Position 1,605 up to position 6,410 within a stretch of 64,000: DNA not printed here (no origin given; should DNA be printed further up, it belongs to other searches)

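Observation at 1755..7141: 1501-aa tandem GHKL (Hsp90/MORC-like) ATPase with C-terminal HExxH, adjacent to a secreted trypsin-like protease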

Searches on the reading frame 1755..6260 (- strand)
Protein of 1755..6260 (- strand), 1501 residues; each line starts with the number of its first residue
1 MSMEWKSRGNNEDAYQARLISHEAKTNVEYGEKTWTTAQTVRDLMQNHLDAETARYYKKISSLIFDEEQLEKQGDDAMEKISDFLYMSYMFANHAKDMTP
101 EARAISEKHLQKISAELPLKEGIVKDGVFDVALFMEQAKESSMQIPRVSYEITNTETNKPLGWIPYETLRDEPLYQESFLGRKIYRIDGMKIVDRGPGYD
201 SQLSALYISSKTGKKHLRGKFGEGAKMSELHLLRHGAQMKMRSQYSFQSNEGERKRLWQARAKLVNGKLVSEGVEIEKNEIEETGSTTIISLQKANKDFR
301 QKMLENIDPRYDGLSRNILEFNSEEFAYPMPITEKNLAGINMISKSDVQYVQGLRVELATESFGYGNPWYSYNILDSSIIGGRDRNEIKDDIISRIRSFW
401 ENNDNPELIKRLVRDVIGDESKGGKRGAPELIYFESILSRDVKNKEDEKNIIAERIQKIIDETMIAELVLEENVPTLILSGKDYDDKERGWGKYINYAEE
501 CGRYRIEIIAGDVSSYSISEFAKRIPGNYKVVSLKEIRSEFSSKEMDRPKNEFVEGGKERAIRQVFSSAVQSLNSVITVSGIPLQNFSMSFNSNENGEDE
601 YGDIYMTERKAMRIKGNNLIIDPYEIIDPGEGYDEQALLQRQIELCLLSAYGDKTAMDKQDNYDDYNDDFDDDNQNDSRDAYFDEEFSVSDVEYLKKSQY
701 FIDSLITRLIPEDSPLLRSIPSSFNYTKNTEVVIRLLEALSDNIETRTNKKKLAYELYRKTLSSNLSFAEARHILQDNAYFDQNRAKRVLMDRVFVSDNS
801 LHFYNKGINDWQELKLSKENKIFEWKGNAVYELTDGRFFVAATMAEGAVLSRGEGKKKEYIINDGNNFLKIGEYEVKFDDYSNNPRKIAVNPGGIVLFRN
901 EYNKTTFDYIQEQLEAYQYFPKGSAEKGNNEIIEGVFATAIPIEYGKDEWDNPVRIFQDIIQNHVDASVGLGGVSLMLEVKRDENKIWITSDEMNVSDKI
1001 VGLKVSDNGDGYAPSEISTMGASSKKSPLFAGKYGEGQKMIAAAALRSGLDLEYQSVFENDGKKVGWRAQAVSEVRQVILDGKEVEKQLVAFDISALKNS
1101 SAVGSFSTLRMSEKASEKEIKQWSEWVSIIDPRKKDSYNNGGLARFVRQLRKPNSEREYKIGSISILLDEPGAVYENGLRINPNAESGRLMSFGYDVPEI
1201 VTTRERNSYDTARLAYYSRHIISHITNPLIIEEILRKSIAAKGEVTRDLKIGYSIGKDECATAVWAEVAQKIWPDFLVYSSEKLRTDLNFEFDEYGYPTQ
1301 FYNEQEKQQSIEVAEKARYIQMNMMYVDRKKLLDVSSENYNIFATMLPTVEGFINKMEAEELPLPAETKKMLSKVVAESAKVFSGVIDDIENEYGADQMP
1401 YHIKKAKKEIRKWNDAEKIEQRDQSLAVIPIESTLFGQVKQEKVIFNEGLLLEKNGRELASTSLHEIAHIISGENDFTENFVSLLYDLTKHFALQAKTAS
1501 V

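Call 6: search_protein_families(library=pfam, proteins=[window:1755-6260:-], max_evalue=1)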
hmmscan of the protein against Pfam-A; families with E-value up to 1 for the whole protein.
window:1755-6260:- (1501 aa): 2 families
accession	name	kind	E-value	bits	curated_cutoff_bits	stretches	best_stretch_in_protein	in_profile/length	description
PF02518.31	HATPase_c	-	0.046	14.6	26.4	1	954-1022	7-59/111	Histidine kinase-, DNA gyrase B-, and HSP90-like ATPase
PF08965.17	Aca2_YdiL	-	0.09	13.4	23.8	0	1356-1419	35-97/118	Aca2/YdiL-like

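Call 7: search_protein_families(library=ncbifam, proteins=[window:1755-6260:-], max_evalue=1)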
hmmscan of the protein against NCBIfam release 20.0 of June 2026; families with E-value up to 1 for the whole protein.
window:1755-6260:- (1501 aa): 0 families

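Call 8: find_homologous_proteins(query=window:1755-6260:-)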
Query window:1755-6260:- (1501 aa): 66 proteins with E <= 0.001 among 8000 candidates.
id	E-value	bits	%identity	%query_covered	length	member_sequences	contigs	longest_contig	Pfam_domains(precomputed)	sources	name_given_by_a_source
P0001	0.0e+0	3355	100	100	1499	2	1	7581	-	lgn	-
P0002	0.0e+0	1845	57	99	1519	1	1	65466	-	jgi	jgi:hypothetical protein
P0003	0.0e+0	1793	56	100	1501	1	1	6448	-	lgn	-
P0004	0.0e+0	1538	49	99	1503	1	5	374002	-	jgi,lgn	-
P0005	0.0e+0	1529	49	99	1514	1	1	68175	-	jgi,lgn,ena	-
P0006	0.0e+0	1485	49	99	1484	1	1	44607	-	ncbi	-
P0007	0.0e+0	1481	47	99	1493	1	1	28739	-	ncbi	-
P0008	0.0e+0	1475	49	99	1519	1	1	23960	PF13589.13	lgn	-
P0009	0.0e+0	1427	46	99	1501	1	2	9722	-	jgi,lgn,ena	-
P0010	0.0e+0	1425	47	99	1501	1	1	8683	-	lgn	-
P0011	0.0e+0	1420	47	99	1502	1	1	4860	-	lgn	-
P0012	0.0e+0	1418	47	99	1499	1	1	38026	-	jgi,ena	-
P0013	0.0e+0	1409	46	100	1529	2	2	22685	-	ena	-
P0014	0.0e+0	1370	46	99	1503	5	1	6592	-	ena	-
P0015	0.0e+0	1345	44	100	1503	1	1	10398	-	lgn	-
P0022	0.0e+0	1094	39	97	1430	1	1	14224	-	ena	-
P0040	2.3e-177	610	31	98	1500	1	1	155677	-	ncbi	-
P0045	3.6e-171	590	30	98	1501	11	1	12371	-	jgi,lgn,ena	-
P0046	3.1e-170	587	29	53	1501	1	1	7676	-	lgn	-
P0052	2.3e-151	524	28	98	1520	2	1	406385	-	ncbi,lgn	-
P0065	8.0e-56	208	26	37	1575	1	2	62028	PF25856.2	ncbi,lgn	-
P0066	1.9e-55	206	32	20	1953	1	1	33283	-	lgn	-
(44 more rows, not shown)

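Call 12: search_solved_structures(query=A1, max_evalue=10, show_alignments=3)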
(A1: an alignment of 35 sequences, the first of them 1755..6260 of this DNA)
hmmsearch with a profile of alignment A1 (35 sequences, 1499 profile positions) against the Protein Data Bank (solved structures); distinct sequences matched with E-value up to 10: 3.
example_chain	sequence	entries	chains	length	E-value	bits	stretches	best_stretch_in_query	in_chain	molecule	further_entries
6mdw_A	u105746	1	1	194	0.08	13.7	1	1432-1470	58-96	SprT-like domain-containing protein Spartan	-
6mdx_A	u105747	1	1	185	0.53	11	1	1433-1470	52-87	SprT-like domain-containing protein Spartan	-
6bfu_A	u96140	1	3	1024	2.1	9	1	661-800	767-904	Spike protein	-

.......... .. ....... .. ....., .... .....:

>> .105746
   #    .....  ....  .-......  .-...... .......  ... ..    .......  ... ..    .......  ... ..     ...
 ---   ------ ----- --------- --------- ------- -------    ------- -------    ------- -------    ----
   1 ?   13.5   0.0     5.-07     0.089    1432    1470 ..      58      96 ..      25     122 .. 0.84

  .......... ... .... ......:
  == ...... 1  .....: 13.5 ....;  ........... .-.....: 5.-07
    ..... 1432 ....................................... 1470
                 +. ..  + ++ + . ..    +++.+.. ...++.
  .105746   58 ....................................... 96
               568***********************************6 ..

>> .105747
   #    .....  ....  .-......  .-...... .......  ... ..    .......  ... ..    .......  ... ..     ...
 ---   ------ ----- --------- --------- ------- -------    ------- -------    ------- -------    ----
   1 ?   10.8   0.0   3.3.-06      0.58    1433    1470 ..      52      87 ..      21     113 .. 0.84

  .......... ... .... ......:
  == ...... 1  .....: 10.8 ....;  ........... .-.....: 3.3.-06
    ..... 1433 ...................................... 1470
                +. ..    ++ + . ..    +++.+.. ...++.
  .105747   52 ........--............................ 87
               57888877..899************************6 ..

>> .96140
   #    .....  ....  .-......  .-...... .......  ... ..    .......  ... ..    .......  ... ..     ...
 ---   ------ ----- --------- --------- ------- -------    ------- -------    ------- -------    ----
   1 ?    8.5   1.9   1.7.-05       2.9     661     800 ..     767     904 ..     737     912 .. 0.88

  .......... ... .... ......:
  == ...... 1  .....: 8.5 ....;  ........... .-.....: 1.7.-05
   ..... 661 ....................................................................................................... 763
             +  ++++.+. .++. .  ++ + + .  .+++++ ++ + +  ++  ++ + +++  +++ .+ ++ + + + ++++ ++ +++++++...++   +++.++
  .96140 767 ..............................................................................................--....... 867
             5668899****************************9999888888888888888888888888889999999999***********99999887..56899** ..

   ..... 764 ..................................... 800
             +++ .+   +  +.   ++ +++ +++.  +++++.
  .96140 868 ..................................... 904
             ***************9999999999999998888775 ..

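Call 19: find_encoding_contigs(protein=P0002, flank=6000, max_places=2)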
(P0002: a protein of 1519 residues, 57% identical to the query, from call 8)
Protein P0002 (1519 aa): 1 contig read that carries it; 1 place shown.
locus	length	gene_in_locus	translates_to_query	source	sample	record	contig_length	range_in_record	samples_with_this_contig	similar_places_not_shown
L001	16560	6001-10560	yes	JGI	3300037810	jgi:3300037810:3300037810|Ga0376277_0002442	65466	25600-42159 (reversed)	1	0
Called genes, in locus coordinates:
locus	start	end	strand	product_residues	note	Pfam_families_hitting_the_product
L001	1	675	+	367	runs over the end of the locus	-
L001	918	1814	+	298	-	-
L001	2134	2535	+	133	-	PF25535:DUF7919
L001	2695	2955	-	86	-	-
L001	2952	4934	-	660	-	PF12728:HTH_17, PF00270:DEAD (weak), PF04851:ResIII, PF18766:SWI2_SNF2 (weak), PF00271:Helicase_C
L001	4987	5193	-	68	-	-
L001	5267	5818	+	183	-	-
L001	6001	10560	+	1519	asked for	-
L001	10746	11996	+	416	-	PF17767:NAPRTase_N, PF04095:NAPRTase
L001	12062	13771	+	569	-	PF00795:CN_hydrolase, PF02540:NAD_synthase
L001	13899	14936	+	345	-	PF03747:ADP_ribosyl_GH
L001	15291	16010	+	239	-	PF04973:NMN_transporter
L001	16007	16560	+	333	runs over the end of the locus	PF13521:AAA_28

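Call 20: find_encoding_contigs(protein=P0004, flank=6000, max_places=2)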
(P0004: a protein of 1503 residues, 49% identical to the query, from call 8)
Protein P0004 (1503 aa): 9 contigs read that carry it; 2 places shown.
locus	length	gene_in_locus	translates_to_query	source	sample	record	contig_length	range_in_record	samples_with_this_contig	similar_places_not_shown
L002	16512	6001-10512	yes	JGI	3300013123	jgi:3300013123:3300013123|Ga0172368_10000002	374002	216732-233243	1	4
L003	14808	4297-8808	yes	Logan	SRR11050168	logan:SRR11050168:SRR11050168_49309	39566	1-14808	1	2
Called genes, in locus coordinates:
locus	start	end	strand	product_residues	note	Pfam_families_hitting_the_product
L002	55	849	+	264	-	PF13175:AAA_15 (faint), PF00005:ABC_tran, PF13304:AAA_21 (weak)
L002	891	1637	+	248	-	PF01061:ABC2_membrane, PF12698:ABC2_membrane_3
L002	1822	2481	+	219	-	PF09335:VTT_dom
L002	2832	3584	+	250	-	-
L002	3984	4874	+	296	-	-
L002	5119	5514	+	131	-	PF00903:Glyoxalase, PF22677:Ble-like_N (weak)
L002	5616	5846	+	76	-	PF00173:Cyt-b5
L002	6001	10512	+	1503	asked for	-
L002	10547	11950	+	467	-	PF00497:SBP_bac_3, PF09864:MliC, PF03891:DUF333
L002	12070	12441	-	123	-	-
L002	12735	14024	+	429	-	PF02844:GARS_N, PF01071:GARS_A, PF02655:ATP-grasp_3 (weak), PF02843:GARS_C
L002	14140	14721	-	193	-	PF00551:Formyl_trans_N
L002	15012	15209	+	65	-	PF00313:CSD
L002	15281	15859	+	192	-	PF23477:zf_Tbcl_2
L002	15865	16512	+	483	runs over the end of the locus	PF00005:ABC_tran, PF02463:SMC_N (faint), PF03193:RsgA_GTPase (faint), PF13191:AAA_16 (faint), PF13401:AAA_22 (faint), PF13555:AAA_29 (faint), PF00005:ABC_tran, PF13304:AAA_21 (weak), +1 more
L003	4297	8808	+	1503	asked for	-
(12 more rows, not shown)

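Call 22: find_encoding_contigs(protein=P0005, flank=6000, max_places=1)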
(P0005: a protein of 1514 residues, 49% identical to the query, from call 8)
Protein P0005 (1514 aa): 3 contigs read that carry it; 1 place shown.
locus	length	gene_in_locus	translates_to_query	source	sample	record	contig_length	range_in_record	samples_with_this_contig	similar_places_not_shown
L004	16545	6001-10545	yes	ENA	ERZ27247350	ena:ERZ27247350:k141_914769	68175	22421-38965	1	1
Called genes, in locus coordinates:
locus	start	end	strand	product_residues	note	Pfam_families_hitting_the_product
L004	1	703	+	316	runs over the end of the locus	PF01209:Ubie_methyltran, PF01795:Methyltransf_5, PF13847:Methyltransf_31, PF13649:Methyltransf_25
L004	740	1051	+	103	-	-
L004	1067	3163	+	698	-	PF03717:PBP_dimer (faint), PF00905:Transpeptidase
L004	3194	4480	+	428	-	PF08245:Mur_ligase_M, PF02875:Mur_ligase_C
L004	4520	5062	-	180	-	-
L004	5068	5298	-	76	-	PF01329:Pterin_4a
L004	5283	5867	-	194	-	PF00702:Hydrolase, PF13419:HAD_2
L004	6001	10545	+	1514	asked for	-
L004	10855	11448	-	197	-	PF13023:HD_3, PF12917:YfbR-like (weak), PF01966:HD (weak)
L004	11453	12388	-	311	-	PF00551:Formyl_trans_N, PF02911:Formyl_trans_C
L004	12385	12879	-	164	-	PF01327:Pep_deformylase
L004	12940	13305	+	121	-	-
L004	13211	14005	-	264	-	PF02900:LigB, PF01875:Memo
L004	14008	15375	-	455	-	-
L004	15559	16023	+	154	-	-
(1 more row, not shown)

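Call 23: find_encoding_contigs(protein=P0040, flank=6000, max_places=1)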
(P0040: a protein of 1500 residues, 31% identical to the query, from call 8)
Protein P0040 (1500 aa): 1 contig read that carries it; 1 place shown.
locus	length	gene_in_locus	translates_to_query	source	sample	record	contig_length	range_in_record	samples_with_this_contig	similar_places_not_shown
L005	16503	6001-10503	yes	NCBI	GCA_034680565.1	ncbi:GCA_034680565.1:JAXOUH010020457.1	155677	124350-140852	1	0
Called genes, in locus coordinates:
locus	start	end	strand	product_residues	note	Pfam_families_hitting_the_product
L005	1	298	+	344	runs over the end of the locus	PF01594:AI-2E_transport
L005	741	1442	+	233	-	PF05552:MS_channel_1st_1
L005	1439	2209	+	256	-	PF02673:BacA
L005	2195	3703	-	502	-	PF05362:Lon_C (weak), PF13541:ChlI, PF00158:Sigma54_activat (weak), PF00493:MCM, PF01078:Mg_chelatase, PF07728:AAA_5 (faint), PF13335:Mg_chelatase_C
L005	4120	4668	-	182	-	PF13302:Acetyltransf_3, PF13420:Acetyltransf_4 (weak), PF00583:Acetyltransf_1, PF13673:Acetyltransf_10 (weak), PF13508:Acetyltransf_7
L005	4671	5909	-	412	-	PF00044:Gp_dh_N, PF02800:Gp_dh_C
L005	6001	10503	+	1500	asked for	-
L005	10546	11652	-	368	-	-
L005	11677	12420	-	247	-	PF00696:AA_kinase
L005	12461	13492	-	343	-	PF02388:FemAB, PF13480:Acetyltransf_6, PF02388:FemAB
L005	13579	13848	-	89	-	-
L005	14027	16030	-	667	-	PF00580:UvrD-helicase, PF13245:AAA_19, PF13604:AAA_30 (faint), PF13361:UvrD_C, PF13538:UvrD_C_2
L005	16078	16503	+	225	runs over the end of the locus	PF00121:TIM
